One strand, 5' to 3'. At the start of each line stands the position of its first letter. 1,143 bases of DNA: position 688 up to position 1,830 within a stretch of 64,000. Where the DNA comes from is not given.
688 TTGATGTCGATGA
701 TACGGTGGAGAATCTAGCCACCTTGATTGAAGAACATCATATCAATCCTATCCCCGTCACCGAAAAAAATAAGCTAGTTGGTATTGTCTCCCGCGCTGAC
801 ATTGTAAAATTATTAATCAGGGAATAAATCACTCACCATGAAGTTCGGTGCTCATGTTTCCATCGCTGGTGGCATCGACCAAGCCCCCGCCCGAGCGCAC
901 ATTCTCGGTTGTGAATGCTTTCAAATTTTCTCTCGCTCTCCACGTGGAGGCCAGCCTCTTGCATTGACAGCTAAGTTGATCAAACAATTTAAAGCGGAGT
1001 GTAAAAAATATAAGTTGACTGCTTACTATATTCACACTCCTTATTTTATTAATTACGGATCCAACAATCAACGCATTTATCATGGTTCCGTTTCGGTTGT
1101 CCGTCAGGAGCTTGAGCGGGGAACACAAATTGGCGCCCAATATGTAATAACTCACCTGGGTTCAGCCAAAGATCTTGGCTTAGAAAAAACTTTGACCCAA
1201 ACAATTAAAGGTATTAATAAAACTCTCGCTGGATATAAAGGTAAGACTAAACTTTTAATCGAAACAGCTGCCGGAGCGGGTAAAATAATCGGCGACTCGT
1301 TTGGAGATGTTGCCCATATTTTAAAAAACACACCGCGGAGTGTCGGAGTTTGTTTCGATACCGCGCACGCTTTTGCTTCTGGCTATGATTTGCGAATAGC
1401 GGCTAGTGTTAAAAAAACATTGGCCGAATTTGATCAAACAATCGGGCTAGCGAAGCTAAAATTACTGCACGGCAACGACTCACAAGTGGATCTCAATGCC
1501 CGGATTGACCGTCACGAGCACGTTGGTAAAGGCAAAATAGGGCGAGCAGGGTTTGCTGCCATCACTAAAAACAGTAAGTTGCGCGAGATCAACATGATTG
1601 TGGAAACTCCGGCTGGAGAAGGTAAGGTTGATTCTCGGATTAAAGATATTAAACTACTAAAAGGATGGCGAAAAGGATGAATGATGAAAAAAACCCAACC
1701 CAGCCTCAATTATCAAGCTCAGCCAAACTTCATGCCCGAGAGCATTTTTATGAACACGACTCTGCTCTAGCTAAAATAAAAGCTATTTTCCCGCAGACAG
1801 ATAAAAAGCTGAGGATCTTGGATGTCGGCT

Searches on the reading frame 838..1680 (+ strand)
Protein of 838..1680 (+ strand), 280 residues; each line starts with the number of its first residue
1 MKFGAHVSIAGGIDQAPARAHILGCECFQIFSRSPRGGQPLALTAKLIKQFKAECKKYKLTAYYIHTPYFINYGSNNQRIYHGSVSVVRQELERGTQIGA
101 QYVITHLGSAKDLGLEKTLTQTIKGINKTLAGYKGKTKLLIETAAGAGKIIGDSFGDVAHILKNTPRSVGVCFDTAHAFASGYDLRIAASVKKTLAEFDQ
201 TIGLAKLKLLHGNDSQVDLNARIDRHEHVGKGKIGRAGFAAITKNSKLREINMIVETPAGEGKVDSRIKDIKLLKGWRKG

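Call 41: find_encoding_contigs(protein=window:838-1680:+, flank=10000, max_places=2)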
Protein window:838-1680:+ (280 aa): 2 contigs read that carry it; 2 places shown.
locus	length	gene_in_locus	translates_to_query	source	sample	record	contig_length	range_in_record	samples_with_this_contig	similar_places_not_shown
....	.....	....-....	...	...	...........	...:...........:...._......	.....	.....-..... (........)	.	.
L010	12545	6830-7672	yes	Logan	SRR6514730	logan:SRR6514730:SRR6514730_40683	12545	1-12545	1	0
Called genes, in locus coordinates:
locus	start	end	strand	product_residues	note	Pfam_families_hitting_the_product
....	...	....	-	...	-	-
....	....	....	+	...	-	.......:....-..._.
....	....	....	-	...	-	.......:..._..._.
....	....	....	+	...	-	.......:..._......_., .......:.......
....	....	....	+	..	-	-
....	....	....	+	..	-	-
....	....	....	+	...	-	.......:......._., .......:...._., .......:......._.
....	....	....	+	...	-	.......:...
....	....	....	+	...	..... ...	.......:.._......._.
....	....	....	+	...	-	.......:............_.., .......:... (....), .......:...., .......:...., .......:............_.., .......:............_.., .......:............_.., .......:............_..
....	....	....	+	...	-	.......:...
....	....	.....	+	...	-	-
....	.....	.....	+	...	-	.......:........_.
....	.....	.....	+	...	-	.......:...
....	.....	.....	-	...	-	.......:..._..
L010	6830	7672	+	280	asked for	PF01261:AP_endonuc_2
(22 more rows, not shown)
